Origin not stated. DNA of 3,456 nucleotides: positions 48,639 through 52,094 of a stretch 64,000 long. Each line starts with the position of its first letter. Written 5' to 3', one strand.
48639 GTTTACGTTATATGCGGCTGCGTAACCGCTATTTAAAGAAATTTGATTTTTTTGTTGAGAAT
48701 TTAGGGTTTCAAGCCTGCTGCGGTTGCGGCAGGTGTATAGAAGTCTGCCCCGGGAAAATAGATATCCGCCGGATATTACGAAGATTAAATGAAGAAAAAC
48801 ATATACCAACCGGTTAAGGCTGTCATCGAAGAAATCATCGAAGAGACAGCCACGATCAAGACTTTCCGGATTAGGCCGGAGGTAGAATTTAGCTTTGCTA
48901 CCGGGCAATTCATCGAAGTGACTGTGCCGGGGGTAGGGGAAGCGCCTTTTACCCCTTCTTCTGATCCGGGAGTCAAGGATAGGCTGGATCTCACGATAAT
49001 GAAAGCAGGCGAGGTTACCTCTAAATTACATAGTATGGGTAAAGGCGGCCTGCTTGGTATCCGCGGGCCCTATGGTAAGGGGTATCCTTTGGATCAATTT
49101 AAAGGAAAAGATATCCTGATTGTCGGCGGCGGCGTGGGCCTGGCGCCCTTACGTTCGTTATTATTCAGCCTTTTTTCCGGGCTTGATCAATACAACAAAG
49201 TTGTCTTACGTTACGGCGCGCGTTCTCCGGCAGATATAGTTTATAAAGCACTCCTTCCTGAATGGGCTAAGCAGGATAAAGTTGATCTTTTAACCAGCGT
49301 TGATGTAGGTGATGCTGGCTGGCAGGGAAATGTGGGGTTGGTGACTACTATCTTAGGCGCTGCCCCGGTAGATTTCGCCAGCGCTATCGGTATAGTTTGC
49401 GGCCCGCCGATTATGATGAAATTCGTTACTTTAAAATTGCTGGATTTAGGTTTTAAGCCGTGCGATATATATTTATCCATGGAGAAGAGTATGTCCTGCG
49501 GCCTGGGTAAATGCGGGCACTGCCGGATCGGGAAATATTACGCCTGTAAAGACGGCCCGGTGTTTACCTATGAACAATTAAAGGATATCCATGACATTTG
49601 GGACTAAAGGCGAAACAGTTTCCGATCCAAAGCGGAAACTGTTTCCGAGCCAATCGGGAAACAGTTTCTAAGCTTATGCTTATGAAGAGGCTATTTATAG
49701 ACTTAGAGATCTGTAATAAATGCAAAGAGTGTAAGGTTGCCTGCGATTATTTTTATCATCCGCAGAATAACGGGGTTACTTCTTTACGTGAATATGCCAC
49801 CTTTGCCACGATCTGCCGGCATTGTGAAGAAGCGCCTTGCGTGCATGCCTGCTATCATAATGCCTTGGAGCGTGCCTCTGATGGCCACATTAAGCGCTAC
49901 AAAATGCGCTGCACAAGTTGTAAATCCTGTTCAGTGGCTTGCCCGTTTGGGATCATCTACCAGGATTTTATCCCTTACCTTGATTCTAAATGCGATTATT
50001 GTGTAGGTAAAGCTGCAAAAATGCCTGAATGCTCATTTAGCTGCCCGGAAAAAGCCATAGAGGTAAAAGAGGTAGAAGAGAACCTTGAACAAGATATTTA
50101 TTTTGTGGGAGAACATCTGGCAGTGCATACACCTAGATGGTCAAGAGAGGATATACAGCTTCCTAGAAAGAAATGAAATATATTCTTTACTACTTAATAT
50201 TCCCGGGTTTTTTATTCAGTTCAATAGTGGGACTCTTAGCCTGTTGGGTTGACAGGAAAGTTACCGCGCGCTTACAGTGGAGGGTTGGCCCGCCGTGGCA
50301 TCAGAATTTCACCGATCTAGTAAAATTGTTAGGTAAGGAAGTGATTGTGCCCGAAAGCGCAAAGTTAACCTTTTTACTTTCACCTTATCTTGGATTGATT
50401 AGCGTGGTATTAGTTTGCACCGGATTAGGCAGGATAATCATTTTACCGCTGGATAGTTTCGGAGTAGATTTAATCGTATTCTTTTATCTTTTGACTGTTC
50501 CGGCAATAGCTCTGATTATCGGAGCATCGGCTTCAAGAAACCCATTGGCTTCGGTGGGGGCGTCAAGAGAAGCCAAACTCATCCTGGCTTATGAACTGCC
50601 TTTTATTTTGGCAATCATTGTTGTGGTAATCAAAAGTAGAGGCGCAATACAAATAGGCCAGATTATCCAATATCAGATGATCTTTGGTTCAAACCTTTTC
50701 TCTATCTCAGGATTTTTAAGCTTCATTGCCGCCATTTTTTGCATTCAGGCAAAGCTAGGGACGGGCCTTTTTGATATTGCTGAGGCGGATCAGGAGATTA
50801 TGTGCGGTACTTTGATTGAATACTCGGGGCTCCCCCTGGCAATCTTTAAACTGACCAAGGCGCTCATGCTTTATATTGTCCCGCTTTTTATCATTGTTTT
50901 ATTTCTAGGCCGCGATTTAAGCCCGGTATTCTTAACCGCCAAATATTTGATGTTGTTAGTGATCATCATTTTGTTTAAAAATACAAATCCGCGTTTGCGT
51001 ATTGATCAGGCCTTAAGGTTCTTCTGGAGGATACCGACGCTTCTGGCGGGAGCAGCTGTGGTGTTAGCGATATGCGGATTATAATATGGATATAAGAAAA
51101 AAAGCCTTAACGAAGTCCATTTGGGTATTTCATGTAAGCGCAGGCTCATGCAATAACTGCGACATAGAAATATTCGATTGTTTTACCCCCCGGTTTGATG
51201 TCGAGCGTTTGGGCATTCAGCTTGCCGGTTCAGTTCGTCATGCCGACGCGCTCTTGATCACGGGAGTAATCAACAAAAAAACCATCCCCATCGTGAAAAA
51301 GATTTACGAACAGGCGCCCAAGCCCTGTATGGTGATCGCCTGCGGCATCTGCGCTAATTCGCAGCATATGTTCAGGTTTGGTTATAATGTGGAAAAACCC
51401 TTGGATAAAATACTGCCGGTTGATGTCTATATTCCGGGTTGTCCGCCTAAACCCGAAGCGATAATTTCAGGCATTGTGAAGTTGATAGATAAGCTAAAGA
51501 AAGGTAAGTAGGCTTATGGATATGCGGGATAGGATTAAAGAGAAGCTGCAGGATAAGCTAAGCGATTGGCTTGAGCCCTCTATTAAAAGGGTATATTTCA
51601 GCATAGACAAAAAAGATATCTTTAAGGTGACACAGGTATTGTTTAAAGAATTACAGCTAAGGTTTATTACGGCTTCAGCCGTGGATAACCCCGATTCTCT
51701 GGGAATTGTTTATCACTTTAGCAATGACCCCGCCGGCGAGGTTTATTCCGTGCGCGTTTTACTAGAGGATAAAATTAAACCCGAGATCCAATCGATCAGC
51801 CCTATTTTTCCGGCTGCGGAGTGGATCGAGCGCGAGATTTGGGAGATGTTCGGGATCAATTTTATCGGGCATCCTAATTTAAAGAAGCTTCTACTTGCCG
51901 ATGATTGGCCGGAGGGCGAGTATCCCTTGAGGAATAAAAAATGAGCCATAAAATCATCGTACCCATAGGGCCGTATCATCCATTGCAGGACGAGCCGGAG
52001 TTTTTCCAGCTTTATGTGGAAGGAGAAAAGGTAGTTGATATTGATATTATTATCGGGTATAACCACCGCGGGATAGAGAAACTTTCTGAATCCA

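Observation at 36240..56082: Cysteine-less Ehr module and a bona fide Ech-type [NiFe] hydrogenase with a HydBG-like NAD(P)H module co-located within 20 kb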

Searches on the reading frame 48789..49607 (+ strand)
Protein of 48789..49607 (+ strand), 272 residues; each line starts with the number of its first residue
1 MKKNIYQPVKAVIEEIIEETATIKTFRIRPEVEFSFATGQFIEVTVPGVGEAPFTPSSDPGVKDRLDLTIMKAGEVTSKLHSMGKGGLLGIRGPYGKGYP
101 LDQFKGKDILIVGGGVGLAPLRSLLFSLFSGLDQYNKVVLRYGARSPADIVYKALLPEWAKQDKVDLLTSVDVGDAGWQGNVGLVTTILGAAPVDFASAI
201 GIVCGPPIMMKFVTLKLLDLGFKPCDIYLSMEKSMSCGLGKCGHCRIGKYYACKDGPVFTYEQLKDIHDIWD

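Call 4: search_protein_families(library=pfam, proteins=[window:48789-49607:+])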
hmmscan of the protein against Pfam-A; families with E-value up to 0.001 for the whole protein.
window:48789-49607:+ (272 aa): 3 families
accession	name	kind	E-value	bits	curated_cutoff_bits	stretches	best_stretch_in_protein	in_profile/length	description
PF00175.26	NAD_binding_1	-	9.9e-15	55.6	22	1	112-213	2-107/109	Oxidoreductase NAD-binding domain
PF10418.14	DHODB_Fe-S_bind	-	1e-10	41.6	23.9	1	232-264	1-40/41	Iron-sulfur cluster binding domain of dihydroorotate dehydrogenase B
PF00970.30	FAD_binding_6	-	1.1e-05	26.2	21.1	1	19-97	10-96/99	Oxidoreductase FAD-binding domain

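Call 5: search_protein_families(library=ncbifam, proteins=[window:48789-49607:+])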
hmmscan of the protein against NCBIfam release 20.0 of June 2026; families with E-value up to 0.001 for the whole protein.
window:48789-49607:+ (272 aa): 24 families
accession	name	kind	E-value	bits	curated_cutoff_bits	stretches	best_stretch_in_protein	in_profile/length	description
TIGR02911.1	sulfite_red_B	equivalog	5.9e-66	222.2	288.6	1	4-268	1-260/261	anaerobic sulfite reductase subunit AsrB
NF006220.0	PRK08345.1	subfamily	3.4e-61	207.1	395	1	2-262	4-285/294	cytochrome-c3 hydrogenase subunit gamma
NF040830.1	sulfhyd_ShyC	equivalog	1.4e-52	178.7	600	1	4-262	2-279/288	NAD(P)-dependent hydrogenase/sulfhydrogenase 2 subunit gamma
NF040835.1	sulfhyd_HydG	equivalog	3.5e-51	174.2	650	1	31-264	43-284/292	NADPH-dependent hydrogenase/sulfhydrogenase 1 subunit gamma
NF000796.0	PRK00054.1-1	equivalog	8.1e-49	166.1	224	1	8-266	3-237/254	dihydroorotate dehydrogenase electron transfer subunit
NF000798.0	PRK00054.1-3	equivalog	8.2e-25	87.8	219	1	26-263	21-241/244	dihydroorotate dehydrogenase electron transfer subunit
NF000799.0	PRK00054.1-4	equivalog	2.8e-21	75.8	314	1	65-262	66-254/258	dihydroorotate dehydrogenase electron transfer subunit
NF004862.0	PRK06222.1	subfamily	2.1e-20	73.4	220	1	25-260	16-244/281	sulfide/dihydroorotate dehydrogenase-like FAD/NAD-binding protein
NF009414.0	PRK12778.1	equivalog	2.9e-20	72.1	1103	1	30-263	22-247/752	bifunctional dihydroorotate dehydrogenase B NAD binding subunit/NADPH-dependent glutamate synthase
NF000797.0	PRK00054.1-2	equivalog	2.4e-18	66.3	270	1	35-260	41-261/267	dihydroorotate dehydrogenase electron transfer subunit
NF058606.1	GlBtMonoRdsGbcB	equivalog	2.9e-18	65.9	500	1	15-223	20-238/362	glycine betaine monooxygenase reductase subunit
NF040810.1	BenC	equivalog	3e-16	59.5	430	1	8-228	104-326/333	benzoate 1,2-dioxygenase electron transfer component BenC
NF005963.0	PRK08051.1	equivalog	5.4e-15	55.3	230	1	9-213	4-210/233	NAD(P)H-flavin reductase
NF045803.1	MethMoxFADbindMmoC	equivalog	3.5e-13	49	500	1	31-229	135-337/343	aromatic/alkene monooxygenase hydroxylase FAD-binding subunit MmoC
TIGR01941.1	nqrF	equivalog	1.1e-12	47.7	295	1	71-228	237-399/405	NADH:ubiquinone reductase (Na(+)-transporting) subunit F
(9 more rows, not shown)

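Call 26: search_solved_structures(query=window:48789-49607:+, max_evalue=0.00001)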
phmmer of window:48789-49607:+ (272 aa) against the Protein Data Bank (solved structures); distinct sequences matched with E-value up to 0.00001: 29.
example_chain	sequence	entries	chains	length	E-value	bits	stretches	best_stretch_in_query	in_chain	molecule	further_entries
9nez_C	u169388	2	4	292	3.1e-51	177.5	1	17-264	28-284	Sulfhydrogenase 1 subunit gamma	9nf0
5ksw_B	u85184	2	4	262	1.4e-20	77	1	33-264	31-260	Dihydroorotate dehydrogenase B (NAD(+)), electron transfer subunit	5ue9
1ep1_B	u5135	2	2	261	5.8e-18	68.4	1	38-264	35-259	DIHYDROOROTATE DEHYDROGENASE B (PYRK SUBUNIT)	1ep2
1ep3_B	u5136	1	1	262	5.9e-18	68.4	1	38-264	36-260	DIHYDROOROTATE DEHYDROGENASE B (PYRK SUBUNIT)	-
4ylf_A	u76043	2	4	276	4.6e-17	65.5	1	29-264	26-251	Dihydroorotate dehydrogenase B (NAD(+)), electron transfer subunit homolog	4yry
2eix_A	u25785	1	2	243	8.5e-12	48.2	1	14-225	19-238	NADH-cytochrome b5 reductase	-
7qty_A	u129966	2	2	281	1.4e-11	47.5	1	74-228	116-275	Na(+)-translocating NADH-quinone reductase subunit F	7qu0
7rom_A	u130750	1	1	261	3.5e-10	42.9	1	35-229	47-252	NADH-cytochrome b5 reductase 1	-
7qu3_A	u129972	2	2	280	1.2e-09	41.2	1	73-228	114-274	Na(+)-translocating NADH-quinone reductase subunit F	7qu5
8a1t_F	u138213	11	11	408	2e-09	40.4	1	73-228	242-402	Na(+)-translocating NADH-quinone reductase subunit F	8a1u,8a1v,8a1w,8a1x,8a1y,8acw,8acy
2r6h_A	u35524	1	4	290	2e-09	40.4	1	71-191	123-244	NADH:ubiquinone oxidoreductase, Na translocating, F subunit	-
7xk3_F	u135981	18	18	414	2e-09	40.4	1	73-228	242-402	Na(+)-translocating NADH-quinone reductase subunit F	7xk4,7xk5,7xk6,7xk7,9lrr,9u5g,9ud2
1qfj_A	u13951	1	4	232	2.1e-09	40.4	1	19-188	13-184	PROTEIN (FLAVIN REDUCTASE)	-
8ad3_A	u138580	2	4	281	2.5e-09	40.1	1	73-228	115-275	Na(+)-translocating NADH-quinone reductase subunit F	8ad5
4u9u_A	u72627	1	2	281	2.6e-09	40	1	73-228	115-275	Na(+)-translocating NADH-quinone reductase subunit F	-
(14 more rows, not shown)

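Call 58: search_solved_structures(query=window:48789-49607:+, max_evalue=1e-30, show_alignments=1)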
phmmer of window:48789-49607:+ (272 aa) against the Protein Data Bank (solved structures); distinct sequences matched with E-value up to 1e-30: 1.
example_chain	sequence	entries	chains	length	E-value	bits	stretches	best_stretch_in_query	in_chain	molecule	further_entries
9nez_C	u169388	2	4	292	3.1e-51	177.5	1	17-264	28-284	Sulfhydrogenase 1 subunit gamma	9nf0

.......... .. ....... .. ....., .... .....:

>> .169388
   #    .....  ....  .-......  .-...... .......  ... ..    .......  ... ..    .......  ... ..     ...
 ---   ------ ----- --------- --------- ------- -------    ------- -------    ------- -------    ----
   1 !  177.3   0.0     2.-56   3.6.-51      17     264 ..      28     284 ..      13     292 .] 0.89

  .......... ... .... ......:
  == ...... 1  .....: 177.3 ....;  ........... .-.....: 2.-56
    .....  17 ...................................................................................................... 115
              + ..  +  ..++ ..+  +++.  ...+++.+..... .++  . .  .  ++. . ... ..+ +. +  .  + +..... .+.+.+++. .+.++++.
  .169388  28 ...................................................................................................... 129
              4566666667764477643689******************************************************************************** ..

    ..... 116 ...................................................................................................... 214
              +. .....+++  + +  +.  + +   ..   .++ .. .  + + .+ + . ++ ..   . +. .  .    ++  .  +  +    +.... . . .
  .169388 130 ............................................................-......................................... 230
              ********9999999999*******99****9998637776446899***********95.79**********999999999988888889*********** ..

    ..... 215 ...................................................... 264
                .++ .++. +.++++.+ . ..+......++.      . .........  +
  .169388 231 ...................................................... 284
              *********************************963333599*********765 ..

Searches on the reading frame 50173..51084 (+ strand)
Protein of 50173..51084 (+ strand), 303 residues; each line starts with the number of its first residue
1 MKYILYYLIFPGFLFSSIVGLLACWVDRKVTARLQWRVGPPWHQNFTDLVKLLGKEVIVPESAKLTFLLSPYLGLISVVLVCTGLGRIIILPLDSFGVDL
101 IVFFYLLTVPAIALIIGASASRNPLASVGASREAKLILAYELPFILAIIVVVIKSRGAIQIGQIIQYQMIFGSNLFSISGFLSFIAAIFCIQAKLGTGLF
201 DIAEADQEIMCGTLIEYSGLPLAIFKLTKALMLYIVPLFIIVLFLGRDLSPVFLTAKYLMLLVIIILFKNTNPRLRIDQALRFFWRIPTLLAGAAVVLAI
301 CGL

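Call 4: search_protein_families(library=pfam, proteins=[window:50173-51084:+])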
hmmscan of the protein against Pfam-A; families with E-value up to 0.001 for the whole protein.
window:50173-51084:+ (303 aa): 1 family
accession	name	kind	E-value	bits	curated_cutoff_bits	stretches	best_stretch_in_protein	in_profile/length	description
PF00146.26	NADHdh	-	1.2e-57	196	27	1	16-299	10-297/298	NADH dehydrogenase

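Call 5: search_protein_families(library=ncbifam, proteins=[window:50173-51084:+])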
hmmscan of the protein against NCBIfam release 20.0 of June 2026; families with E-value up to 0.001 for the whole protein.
window:50173-51084:+ (303 aa): 7 families
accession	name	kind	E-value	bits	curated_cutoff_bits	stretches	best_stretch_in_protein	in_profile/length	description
NF004741.0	PRK06076.1-2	equivalog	2.1e-48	165.3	305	1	4-300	21-330/337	NADH-quinone oxidoreductase subunit NuoH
NF040610.1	F420_dehyd_FpoH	exception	7.4e-26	91.3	475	1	15-287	24-320/339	F420H2 dehydrogenase subunit FpoH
NF004740.0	PRK06076.1-1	equivalog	3.3e-24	86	399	1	20-289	38-306/325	NADH-quinone oxidoreductase subunit NuoH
NF004745.0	PRK06076.1-6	equivalog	3.5e-24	85.7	450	1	23-298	33-328/341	NADH-quinone oxidoreductase subunit NuoH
NF004744.0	PRK06076.1-5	equivalog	3.8e-24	85.5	542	1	14-247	38-279/372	NADH-quinone oxidoreductase subunit NuoH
NF004742.0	PRK06076.1-3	equivalog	4.2e-22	78.8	531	1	28-297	47-342/356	NADH-quinone oxidoreductase subunit NuoH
NF004743.0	PRK06076.1-4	equivalog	6.9e-20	71.3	494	1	13-287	24-326/433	NADH-quinone oxidoreductase subunit NuoH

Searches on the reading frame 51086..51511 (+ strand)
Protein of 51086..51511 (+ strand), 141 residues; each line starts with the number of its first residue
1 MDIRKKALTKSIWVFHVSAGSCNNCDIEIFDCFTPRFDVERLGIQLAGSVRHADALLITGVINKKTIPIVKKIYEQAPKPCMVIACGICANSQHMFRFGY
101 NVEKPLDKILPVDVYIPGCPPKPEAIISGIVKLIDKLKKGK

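Call 4: search_protein_families(library=pfam, proteins=[window:51086-51511:+])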
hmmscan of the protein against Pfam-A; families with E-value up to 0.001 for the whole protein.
window:51086-51511:+ (141 aa): 1 family
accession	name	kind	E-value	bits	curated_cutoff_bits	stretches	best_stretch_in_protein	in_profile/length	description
PF01058.29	Oxidored_q6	-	5.1e-27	94.6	27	1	22-133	1-128/128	NADH ubiquinone oxidoreductase, 20 Kd subunit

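Call 5: search_protein_families(library=ncbifam, proteins=[window:51086-51511:+])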
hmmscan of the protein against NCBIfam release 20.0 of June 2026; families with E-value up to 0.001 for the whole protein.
window:51086-51511:+ (141 aa): 16 families
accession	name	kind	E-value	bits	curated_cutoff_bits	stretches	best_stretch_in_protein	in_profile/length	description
NF005012.1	PRK06411.1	subfamily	5.6e-41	139.8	116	1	5-139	29-160/166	NADH-quinone oxidoreductase subunit NuoB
TIGR01957.1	nuoB_fam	subfamily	8.1e-38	129.6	142.7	1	9-139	16-144/145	NADH-quinone oxidoreductase subunit B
NF011393.0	PRK14818.1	equivalog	9.1e-33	113.2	255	1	14-138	33-156/173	NADH dehydrogenase subunit B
NF011395.0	PRK14820.1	equivalog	1.3e-32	113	263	1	7-137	30-157/180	NADH-quinone oxidoreductase subunit B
NF011394.0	PRK14819.1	equivalog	1.4e-32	113.2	312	1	11-137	32-156/264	NADH-quinone oxidoreductase subunit B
NF011391.0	PRK14816.1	equivalog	1.4e-32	112.9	283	1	9-138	51-178/196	NADH-quinone oxidoreductase subunit B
NF009808.0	PRK13292.1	equivalog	2.8e-32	111.5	1156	1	9-139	24-151/791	NADH-quinone oxidoreductase subunit B/C/D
NF011390.0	PRK14815.1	equivalog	8.2e-32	110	281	1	10-139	33-159/183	NADH dehydrogenase subunit B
NF011389.0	PRK14814.1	equivalog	4.9e-30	104.7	285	1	9-139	32-159/186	NADH dehydrogenase subunit B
NF011392.0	PRK14817.1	equivalog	1e-29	103.5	271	1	23-138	46-161/182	NADH-quinone oxidoreductase subunit B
NF011388.0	PRK14813.1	equivalog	2.6e-28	99.2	294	1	22-137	37-153/189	NADH dehydrogenase subunit B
TIGR03294.1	FrhG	equivalog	1.4e-07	31.5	245.5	1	50-135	48-142/228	coenzyme F420 hydrogenase subunit gamma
NF045875.1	F420_non_VhuG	exception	2.2e-05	23.9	450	1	102-135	132-165/286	F420-non-reducing hydrogenase subunit VhuG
NF045520.1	H2_NiFeSe_small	exception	4.9e-05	22.9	470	1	56-139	120-211/314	NiFeSe hydrogenase small subunit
NF007779.0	PRK10468.1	equivalog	8.6e-05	21.7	659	1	67-135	135-207/372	hydrogenase 2 small subunit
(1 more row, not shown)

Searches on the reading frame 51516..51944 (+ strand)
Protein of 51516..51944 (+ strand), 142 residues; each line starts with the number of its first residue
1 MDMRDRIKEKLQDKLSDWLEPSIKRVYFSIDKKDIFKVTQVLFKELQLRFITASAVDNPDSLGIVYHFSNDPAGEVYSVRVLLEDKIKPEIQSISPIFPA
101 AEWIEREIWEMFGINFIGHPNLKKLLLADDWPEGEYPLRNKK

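Call 4: search_protein_families(library=pfam, proteins=[window:51516-51944:+])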
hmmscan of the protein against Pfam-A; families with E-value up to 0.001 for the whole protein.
window:51516-51944:+ (142 aa): 1 family
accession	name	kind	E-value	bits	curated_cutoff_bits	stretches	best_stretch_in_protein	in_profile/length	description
PF00329.25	Complex1_30kDa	-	1.2e-28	100.6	22.5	1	29-140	2-116/124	Respiratory-chain NADH dehydrogenase, 30 Kd subunit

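Call 5: search_protein_families(library=ncbifam, proteins=[window:51516-51944:+])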
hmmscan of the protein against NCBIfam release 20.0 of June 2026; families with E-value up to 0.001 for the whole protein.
window:51516-51944:+ (142 aa): 17 families
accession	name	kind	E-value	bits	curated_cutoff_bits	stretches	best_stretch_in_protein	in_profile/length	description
TIGR01961.1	NuoC_fam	subfamily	1.5e-23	83.6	122.45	1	28-140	3-116/122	NADH (or F420H2) dehydrogenase, subunit C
NF040611.1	F420_dehyd_FpoC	exception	7.3e-21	74.7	220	1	5-140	8-144/158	F420H2 dehydrogenase subunit FpoC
NF004735.0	PRK06074.2-2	equivalog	1.2e-20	74.1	176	1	5-140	8-144/158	NADH-quinone oxidoreductase subunit C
NF006304.0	PRK08491.1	equivalog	1.3e-18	67.6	228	1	24-139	57-171/263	NADH-quinone oxidoreductase subunit C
NF004737.0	PRK06074.2-4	equivalog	2e-17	63.5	144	1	28-140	16-122/150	NADH-quinone oxidoreductase subunit C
NF005856.0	PRK07785.1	equivalog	2.6e-17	63.5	224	1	25-132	101-214/246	NADH-quinone oxidoreductase subunit C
NF005832.0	PRK07735.1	equivalog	1.6e-16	60.5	431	1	29-140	310-421/430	NADH-quinone oxidoreductase subunit C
NF009141.0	PRK12494.1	equivalog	4.9e-16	59.1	175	1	65-140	85-161/175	NAD(P)H-quinone oxidoreductase subunit J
NF004733.0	PRK06074.1-5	equivalog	5.1e-16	58.9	225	1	4-139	10-146/203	NADH-quinone oxidoreductase subunit C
NF009808.0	PRK13292.1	equivalog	2.5e-15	55.4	1156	1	62-140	296-371/791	NADH-quinone oxidoreductase subunit B/C/D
NF004734.0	PRK06074.2-1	equivalog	9.3e-15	55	169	1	22-140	24-147/164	NADH-quinone oxidoreductase subunit C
NF008728.0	PRK11742.1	equivalog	9.3e-14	50.7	840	1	61-140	94-170/598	NADH-quinone oxidoreductase subunit C/D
NF004730.0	PRK06074.1-1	equivalog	2.2e-11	44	193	1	76-126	92-142/200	NADH-quinone oxidoreductase subunit C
NF004732.0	PRK06074.1-4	equivalog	3.8e-08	33.4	376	1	77-127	132-182/250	NADH-quinone oxidoreductase subunit C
NF004738.0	PRK06074.2-5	equivalog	1.5e-07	31.3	198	1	24-140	28-147/174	NADH-quinone oxidoreductase subunit C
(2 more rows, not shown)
